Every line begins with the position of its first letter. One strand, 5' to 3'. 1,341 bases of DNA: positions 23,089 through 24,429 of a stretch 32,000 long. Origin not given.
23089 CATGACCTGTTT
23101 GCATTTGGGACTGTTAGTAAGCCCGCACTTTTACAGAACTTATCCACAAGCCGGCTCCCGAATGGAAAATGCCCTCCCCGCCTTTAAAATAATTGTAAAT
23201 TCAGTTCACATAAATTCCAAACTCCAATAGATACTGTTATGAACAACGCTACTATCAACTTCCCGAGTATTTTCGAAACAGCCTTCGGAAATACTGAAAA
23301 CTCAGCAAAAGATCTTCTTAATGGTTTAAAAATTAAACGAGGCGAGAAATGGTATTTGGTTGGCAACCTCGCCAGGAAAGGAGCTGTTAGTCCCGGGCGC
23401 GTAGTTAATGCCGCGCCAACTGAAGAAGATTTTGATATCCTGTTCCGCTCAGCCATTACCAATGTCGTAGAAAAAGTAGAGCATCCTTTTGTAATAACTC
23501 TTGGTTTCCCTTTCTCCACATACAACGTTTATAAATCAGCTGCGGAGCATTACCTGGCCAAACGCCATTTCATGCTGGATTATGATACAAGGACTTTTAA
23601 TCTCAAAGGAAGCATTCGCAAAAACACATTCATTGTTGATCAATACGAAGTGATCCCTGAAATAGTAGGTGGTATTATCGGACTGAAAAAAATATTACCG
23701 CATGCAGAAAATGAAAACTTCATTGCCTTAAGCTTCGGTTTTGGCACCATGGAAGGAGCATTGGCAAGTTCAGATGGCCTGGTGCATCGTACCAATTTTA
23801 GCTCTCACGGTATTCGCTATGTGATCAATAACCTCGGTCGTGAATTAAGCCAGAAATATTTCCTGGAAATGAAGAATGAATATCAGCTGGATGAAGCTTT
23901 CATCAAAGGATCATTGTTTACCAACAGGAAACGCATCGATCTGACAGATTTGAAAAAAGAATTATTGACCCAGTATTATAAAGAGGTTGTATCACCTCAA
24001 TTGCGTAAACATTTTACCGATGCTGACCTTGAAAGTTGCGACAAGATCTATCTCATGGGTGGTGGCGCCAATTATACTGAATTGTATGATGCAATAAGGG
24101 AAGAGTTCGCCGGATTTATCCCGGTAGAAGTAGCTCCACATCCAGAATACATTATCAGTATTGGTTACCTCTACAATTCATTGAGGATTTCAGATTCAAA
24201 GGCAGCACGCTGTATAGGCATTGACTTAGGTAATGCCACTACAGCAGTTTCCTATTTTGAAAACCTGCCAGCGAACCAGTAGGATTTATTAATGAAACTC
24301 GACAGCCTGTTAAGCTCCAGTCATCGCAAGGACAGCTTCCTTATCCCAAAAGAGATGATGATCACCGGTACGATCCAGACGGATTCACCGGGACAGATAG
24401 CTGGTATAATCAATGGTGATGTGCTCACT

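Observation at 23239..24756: Chromosomal actin-like ATPase plus bactofilin: a two-filament gene cassette with no partition partners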

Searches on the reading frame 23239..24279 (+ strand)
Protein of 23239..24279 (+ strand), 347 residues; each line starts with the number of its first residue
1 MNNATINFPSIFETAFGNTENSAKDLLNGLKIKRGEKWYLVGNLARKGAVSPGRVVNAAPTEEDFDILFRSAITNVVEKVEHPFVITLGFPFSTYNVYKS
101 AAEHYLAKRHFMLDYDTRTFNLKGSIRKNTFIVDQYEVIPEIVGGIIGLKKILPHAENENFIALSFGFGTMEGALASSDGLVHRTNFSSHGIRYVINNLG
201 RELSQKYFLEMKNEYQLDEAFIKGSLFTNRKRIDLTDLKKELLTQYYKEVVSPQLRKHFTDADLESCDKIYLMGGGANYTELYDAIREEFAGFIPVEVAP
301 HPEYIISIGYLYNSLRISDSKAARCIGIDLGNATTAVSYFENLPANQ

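Call 3: search_protein_families(library=pfam, proteins=[window:23239-24279:+], max_evalue=1)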
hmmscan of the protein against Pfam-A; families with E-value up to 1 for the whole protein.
window:23239-24279:+ (347 aa): 2 families
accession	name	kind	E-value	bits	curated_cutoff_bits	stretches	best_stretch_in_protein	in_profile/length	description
PF21522.3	MreB-like_C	-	2.5e-05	25.3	27.8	1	189-279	30-116/123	Archaeal actin homologue MreB-like, C-terminal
PF22128.2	Alp7A_like_C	-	0.13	12.4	22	1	229-279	80-128/156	Alp7A C-terminal domain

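Call 4: search_protein_families(library=ncbifam, proteins=[window:23239-24279:+], max_evalue=1)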
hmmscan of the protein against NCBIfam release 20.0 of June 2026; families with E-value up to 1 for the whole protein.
window:23239-24279:+ (347 aa): 1 family
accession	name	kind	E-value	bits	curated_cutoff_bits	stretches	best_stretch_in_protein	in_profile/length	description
NF010498.0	PRK13917.1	equivalog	0.0026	17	417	1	156-279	182-304/344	plasmid segregation protein ParM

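Call 5: search_solved_structures(query=window:23239-24279:+, max_evalue=10, show_alignments=2)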
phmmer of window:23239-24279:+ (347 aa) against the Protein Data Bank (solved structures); distinct sequences matched with E-value up to 10: 0.

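Call 6: find_homologous_proteins(query=window:23239-24279:+)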
Query window:23239-24279:+ (347 aa): 197 proteins with E <= 0.001 among 1609 candidates; the best 120 are listed.
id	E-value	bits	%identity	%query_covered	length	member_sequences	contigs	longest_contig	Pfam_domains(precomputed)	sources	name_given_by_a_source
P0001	2.1e-215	732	94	99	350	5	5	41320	-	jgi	jgi:plasmid segregation protein ParM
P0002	5.1e-212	721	91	100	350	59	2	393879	PF17989.8,PF21522.4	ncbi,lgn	ncbi:MAG: ParM/StbA family protein [Chitinophagaceae bacterium]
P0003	1.2e-209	713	90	99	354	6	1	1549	-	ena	-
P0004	7.3e-208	708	89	99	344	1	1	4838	PF21522.4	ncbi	-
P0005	2.8e-207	706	89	99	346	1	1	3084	PF17989.8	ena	-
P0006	1.2e-206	704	88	100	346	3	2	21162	-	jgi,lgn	jgi:hypothetical protein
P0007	3.6e-206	702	88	99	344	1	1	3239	-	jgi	jgi:plasmid segregation protein ParM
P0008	3.9e-206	702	88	99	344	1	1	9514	-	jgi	jgi:plasmid segregation protein ParM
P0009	4.7e-206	702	87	99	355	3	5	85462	PF17989.8,PF21522.4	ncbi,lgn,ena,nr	ncbi:MAG TPA: hypothetical protein PKC72_09540 [Chitinophagaceae bacterium]|nr:hypothetical protein 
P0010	1.8e-204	696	89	99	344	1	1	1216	PF17989.8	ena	-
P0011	3.9e-204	695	88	99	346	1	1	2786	PF17989.8,PF21522.4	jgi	jgi:hypothetical protein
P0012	1.2e-203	694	88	99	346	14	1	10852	-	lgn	-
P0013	3.3e-201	686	86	99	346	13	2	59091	PF21522.4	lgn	-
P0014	1.6e-186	637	81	99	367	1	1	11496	PF17989.8,PF21522.4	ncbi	ncbi:ParM/StbA family protein [soil metagenome]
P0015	1.5e-178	611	76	99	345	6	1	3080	PF21522.4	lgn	-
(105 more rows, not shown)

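Call 11: find_related_loci(query=A1, collection=genome_contigs, flank=6000)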
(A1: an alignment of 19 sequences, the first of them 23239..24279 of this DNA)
Query A1 (347 aa) in genome_contigs; peptide patterns used: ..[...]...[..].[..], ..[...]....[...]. (x = any residue, [..] = any of these).
122 stretches matched a pattern; 111 encode a relative of the query (tblastn E <= 1e-3); the best 80 are kept; 80 distinct loci.
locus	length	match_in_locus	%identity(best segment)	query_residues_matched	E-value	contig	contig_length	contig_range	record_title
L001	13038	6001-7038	91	1-346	0e+0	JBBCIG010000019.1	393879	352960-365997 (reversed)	MAG: Chitinophagaceae bacterium isolate S7_bin.6 s770.ctg000774l, whole genome shotgun sequence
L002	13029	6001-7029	91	1-343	0e+0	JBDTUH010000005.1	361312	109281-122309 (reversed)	MAG: Chitinophagaceae bacterium isolate cluster3_bin.4 NODE_11_length_361312_cov_14.598156, whole genome shotgun sequenc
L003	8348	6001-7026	87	1-342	0e+0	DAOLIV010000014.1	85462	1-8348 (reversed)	MAG TPA_asm: Chitinophagaceae bacterium isolate AMR_MDS_0293 NODE_21_length_85462_cov_9.004438, whole genome shotgun seq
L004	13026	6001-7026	78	1-342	0e+0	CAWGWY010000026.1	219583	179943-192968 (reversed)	MAG: uncultured Chitinophagaceae bacterium isolate MFD02581.bin.2.150 genome assembly, contig: contig_79099, whole genom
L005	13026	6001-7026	76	1-342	0e+0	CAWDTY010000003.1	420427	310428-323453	MAG: uncultured Chitinophagaceae bacterium isolate MFD05442.bin.1.288 genome assembly, contig: contig_14415, whole genom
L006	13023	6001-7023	76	1-341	0e+0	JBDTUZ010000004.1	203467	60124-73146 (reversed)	MAG: Ginsengibacter sp. isolate cluster3_bin.56 NODE_57_length_203467_cov_77.721049, whole genome shotgun sequence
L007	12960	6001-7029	75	1-343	0e+0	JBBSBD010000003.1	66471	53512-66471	MAG: Chitinophagales bacterium isolate La6_metabat2.083 La6_metabat2.083_K_331068_L_66471_cov_52.2878, whole genome shot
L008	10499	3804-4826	77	1-341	0e+0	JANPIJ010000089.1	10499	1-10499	MAG: Ferruginibacter sp. isolate VAR_61_metabat_90 VAR_61_k141_2939156, whole genome shotgun sequence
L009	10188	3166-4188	76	1-341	0e+0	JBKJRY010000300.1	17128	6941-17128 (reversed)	MAG: Chitinophagaceae bacterium isolate ant_bin.555 k117_2192949, whole genome shotgun sequence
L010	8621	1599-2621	77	1-341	0e+0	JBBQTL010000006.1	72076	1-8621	MAG: Chitinophagales bacterium isolate Co_metawrap_1837 Cmw_1837_k141_6807623_length_72076_cov_9.0000, whole genome shot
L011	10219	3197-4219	76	1-341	0e+0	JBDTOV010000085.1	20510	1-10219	MAG: Ginsengibacter sp. isolate cluster3_bin.182 NODE_9062_length_20510_cov_8.163872, whole genome shotgun sequence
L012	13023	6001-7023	76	1-341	0e+0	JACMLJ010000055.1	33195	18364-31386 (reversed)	MAG: Ferruginibacter sp. isolate ES-bin-300 ES-bin-300-contig-k141_7045494, whole genome shotgun sequence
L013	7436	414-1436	75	1-341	2e-179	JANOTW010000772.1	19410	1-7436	MAG: Ferruginibacter sp. isolate VAR_39_metabat_230 VAR_39_k141_4965252, whole genome shotgun sequence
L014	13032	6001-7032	72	1-344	1e-176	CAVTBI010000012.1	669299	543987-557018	MAG: uncultured Chitinophagaceae bacterium isolate MFD02416.bin.1.403 genome assembly, contig: contig_51749, whole genom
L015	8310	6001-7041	70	1-347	2e-173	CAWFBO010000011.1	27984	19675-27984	MAG: uncultured Chitinophagaceae bacterium isolate MFD02416.bin.2.129 genome assembly, contig: contig_52649, whole genom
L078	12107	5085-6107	66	1-341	1e-159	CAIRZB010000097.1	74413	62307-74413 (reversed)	MAG: uncultured Parafilimonas sp. isolate AlinenLipids_bin-8879 genome assembly, contig: bin-8879:097/114, whole genome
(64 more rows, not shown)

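Call 19: predict_structure(alignment_id=A1)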
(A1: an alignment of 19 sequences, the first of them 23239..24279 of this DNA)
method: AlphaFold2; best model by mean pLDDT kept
length: 347 residues; sequences in the alignment: 19
mean_pLDDT: 79.7   pTM: 0.80
mean pLDDT of the five models: 79.7, 79.0, 68.5, 68.5, 60.3
residues with pLDDT >= 90: 135; 70-90: 142; 50-70: 30; < 50: 40
segments of 3 or more residues with pLDDT < 50: 11-28, 43-59, 345-347
pLDDT, mean of each block of 10 residues (from residue 1): 74 37 40 71 41 38 77 85 92 81 86 71 70 92 93 90 89 91 91 87 79 69 81 90 95 95 95 90 94 95 89 94 91 76 54
secondary structure, 60 per line:
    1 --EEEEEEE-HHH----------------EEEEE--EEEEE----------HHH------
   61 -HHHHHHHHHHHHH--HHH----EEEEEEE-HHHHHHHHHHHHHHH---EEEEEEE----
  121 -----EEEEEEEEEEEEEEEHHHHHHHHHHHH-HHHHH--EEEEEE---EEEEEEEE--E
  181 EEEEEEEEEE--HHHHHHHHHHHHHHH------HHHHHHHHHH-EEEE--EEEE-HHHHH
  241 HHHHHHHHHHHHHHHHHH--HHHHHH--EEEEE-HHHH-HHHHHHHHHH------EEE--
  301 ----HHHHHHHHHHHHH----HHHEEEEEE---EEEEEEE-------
elements in order: E3-9 E30-34 E37-41 H62-74 E84-90 H92-106 E110-116 E126-140 H141-152 H154-158 E161-166 E170-177 E180-190 H193-207 H214-223 E225-228 E231-234 H236-258 H261-266 E269-273 H275-278 H280-289 E296-298 H305-317 E325-330 E334-340

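Call 21: search_protein_representatives(alignment_id=A1)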
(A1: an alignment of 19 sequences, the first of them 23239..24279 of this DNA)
Query: 19 sequences, 350 profile positions. Proteins with E-value up to 0.001 (for the whole library): 143; up to 1e-10: 68; up to 1e-30: 30. The best 143 are listed.
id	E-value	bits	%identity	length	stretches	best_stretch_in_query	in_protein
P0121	7.8e-170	580.7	-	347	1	1-344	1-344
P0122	2.6e-100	352.1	-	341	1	5-338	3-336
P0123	5.7e-93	327.9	-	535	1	1-346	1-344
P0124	4.2e-91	321.8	-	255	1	118-318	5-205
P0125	3.1e-86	305.8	-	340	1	4-341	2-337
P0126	1.1e-83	297.4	-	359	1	4-332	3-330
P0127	1.3e-82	293.9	-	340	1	4-344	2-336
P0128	4.1e-82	292.2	-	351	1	1-345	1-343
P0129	3.9e-81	289.0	-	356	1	4-339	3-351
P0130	2.1e-80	286.6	-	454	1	5-344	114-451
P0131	1.2e-77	277.6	-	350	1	4-343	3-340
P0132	3.0e-76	272.9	-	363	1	1-341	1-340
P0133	1.8e-74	267.1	-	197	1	76-233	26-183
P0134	2.4e-74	266.7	-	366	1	5-343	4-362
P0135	1.4e-69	251.0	-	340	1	5-343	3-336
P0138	2.6e-59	217.2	-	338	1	4-341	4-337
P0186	4.0e-11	58.8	-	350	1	27-336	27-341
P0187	4.3e-11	58.7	-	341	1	30-337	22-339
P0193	1.2e-09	53.9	-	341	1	36-336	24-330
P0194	1.9e-09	53.2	-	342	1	28-336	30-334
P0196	2.7e-09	52.8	-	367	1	41-342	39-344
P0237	9.2e-05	37.8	-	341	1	29-336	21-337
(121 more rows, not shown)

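Call 24: fold_search(model_id=the predicted structure, library=pdb)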
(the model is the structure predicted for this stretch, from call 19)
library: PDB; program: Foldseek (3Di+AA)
matches with E <= 10: 1611; with E <= 0.001: 804
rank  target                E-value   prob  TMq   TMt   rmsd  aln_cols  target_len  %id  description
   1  2fsk_B                3.5e-13  1.00  0.60  0.64   5.2       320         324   16  Crystal structure of Ta0583, an archaeal actin homolog, SeMet data (released 2006-04-18)
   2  2fsj                  4.0e-13  1.00  0.63  0.69   4.5       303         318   16  Crystal structure of Ta0583, an archaeal actin homolog, native data (released 2006-04-18)
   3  2fsk_A                1.1e-12  1.00  0.63  0.68   5.7       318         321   16  Crystal structure of Ta0583, an archaeal actin homolog, SeMet data (released 2006-04-18)
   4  2fsn_A                1.7e-12  1.00  0.63  0.70   3.9       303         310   17  Crystal structure of Ta0583, an archaeal actin homolog, complex with ADP (released 2006-04-18)
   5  6izr_1                2.4e-12  1.00  0.64  0.64   4.7       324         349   15  Whole structure of a 15-stranded ParM filament from Clostridium botulinum (released 2019-06-19)
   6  6ixw_A                6.1e-12  1.00  0.66  0.67   4.8       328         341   17  pCBH ParM non-polymerisable quadruple mutant (released 2019-06-19)
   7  2fsn_B                1.1e-11  1.00  0.61  0.67   5.0       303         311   16  Crystal structure of Ta0583, an archaeal actin homolog, complex with ADP (released 2006-04-18)
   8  8x1i                  1.6e-11  1.00  0.62  0.59   5.2       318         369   16  ParM present of genome of Desufitobacterium hafniense - Dh-cParM1 (released 2024-11-13)
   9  6ixw_C                2.8e-11  1.00  0.63  0.64   4.8       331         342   16  pCBH ParM non-polymerisable quadruple mutant (released 2019-06-19)
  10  3js6                  9.9e-11  1.00  0.55  0.59   6.7       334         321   15  Crystal structure of apo psk41 parM protein (released 2010-01-26)
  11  7e1g_B                2.3e-10  1.00  0.52  0.54   7.5       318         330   15  Structure of MreB3 from Spiroplasma eriocheiris (released 2022-02-16)
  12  4apw_A                2.3e-10  1.00  0.52  0.56   5.9       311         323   15  Alp12 filament structure (released 2012-05-16)
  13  7zpu                  3.1e-10  1.00  0.54  0.58   7.5       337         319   16  Crystal structure of MreB from Geobacillus stearothermophilus ATCC7953 in complex with ATP (released 2023-05-10)
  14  8aam                  3.7e-10  1.00  0.53  0.57   8.9       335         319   16  Crystal structure of MreB from Geobacillus stearothermophilus ATCC7953 (released 2023-07-12)
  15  7e1c                  4.4e-10  1.00  0.55  0.58   6.7       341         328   13  Structure of MreB3 from Spiroplasma eriocheiris (released 2022-02-16)
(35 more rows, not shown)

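Call 26: find_encoding_contigs(protein=P0125, flank=5000, max_places=3)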
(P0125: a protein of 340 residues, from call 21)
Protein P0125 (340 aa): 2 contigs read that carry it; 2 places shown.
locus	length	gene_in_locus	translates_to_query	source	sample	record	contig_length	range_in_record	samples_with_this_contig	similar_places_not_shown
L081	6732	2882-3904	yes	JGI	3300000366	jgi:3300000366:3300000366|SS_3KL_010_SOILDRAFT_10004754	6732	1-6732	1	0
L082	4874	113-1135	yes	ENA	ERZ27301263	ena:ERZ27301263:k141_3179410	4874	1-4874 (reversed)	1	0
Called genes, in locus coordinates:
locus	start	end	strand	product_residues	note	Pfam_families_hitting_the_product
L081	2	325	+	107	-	?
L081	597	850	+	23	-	-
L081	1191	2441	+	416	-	PF13505:OMP_b-brl, PF00691:OmpA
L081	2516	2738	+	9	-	-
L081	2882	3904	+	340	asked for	-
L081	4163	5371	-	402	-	PF00263:Secretin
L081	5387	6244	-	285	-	-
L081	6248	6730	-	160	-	?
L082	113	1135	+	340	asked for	-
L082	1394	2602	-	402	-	PF00263:Secretin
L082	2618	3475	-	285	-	-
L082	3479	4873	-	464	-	?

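Call 27: find_encoding_contigs(protein=P0187, flank=5000, max_places=3)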
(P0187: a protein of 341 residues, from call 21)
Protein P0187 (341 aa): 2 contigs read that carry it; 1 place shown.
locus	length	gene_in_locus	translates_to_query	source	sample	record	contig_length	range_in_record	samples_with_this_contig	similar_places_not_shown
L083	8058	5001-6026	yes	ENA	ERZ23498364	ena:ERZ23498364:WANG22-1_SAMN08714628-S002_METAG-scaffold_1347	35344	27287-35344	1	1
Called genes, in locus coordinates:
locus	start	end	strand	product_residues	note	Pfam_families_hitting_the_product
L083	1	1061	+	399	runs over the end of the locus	-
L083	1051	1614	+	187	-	-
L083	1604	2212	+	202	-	-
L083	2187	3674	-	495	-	-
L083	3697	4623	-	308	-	-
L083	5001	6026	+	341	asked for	PF17989:ALP_N (weak)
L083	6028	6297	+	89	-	-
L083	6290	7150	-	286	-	-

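Call 28: find_encoding_contigs(protein=P0122, flank=5000, max_places=3)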
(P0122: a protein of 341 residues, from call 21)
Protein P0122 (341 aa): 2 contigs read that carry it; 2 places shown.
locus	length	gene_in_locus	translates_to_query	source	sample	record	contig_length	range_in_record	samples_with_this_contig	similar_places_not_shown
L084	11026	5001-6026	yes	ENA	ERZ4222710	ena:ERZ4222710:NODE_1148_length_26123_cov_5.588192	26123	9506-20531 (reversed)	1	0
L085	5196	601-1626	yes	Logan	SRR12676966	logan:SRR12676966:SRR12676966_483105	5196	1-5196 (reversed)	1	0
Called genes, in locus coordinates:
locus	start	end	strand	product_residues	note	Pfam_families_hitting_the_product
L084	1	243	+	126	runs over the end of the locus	PF03551:PadR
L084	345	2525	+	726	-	PF04024:PspC, PF22571:LiaI-LiaF-TM_PspC, PF22744:Toast-rack_PspC-Cterm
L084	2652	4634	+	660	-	PF26550:Tricorn_2nd (weak), PF26549:Tricorn_N, PF26550:Tricorn_2nd (weak), PF00930:DPPIV_N (weak), PF26549:Tricorn_N (weak), PF01738:DLH, PF20434:BD-FAE, PF00326:Peptidase_S9, +4 more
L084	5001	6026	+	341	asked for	PF17989:ALP_N (weak)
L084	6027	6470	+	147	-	PF04519:Bactofilin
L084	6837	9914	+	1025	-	PF13620:CarboxypepD_reg, PF13715:CarbopepD_reg_2, PF07715:Plug, PF00593:TonB_dep_Rec_b-barrel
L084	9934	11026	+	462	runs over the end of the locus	PF14322:SusD-like_3, PF07980:SusD_RagB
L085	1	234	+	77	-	?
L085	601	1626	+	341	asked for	PF17989:ALP_N (weak)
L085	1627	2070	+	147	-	PF04519:Bactofilin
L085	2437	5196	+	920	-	?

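Call 29: find_encoding_contigs(protein=P0129, flank=5000, max_places=3)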
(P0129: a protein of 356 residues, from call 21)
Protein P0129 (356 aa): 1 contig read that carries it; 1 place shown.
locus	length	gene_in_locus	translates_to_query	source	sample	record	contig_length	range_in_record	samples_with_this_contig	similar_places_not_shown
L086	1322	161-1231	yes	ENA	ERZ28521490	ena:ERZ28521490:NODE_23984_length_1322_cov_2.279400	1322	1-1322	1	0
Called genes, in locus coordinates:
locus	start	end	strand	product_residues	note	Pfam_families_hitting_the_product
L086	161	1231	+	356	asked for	PF17989:ALP_N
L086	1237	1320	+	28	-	?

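Call 30: find_encoding_contigs(protein=P0138, flank=5000, max_places=3)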
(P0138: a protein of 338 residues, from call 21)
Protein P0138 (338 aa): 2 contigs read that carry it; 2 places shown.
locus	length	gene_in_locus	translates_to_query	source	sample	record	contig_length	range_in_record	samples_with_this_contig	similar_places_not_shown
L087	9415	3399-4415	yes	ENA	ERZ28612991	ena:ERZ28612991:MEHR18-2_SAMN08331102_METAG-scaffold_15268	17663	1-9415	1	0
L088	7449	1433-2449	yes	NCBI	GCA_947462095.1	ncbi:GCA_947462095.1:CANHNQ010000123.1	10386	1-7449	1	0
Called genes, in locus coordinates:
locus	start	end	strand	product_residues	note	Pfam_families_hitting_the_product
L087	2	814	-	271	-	?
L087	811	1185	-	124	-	PF03965:Penicillinase_R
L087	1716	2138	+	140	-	PF04519:Bactofilin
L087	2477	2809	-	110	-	-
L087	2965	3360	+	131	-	PF01551:Peptidase_M23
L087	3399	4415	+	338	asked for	PF17989:ALP_N (weak)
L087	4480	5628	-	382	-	-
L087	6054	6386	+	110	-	-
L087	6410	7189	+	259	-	PF00106:adh_short, PF08659:KR, PF01370:Epimerase (weak), PF13561:adh_short_C2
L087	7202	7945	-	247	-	PF00912:Transgly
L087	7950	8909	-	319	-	PF03279:Lip_A_acyltrans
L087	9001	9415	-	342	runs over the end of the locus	PF13505:OMP_b-brl, PF00691:OmpA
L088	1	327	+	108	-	?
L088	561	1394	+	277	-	PF01551:Peptidase_M23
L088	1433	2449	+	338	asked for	PF17989:ALP_N (weak)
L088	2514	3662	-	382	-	-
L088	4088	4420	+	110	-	-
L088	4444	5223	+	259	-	PF00106:adh_short, PF08659:KR, PF01370:Epimerase (weak), PF13561:adh_short_C2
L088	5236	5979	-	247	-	PF00912:Transgly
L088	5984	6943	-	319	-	PF03279:Lip_A_acyltrans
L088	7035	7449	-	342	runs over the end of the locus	PF13505:OMP_b-brl, PF00691:OmpA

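Call 31: find_encoding_contigs(protein=P0193, flank=5000, max_places=3)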
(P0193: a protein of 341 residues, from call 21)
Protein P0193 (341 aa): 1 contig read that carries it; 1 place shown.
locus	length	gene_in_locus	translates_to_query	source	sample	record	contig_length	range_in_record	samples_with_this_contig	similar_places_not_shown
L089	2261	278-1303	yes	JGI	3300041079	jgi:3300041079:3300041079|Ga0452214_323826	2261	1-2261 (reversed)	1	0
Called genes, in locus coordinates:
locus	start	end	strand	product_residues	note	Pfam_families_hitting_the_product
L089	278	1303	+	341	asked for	-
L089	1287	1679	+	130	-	-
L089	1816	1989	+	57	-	-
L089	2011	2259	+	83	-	?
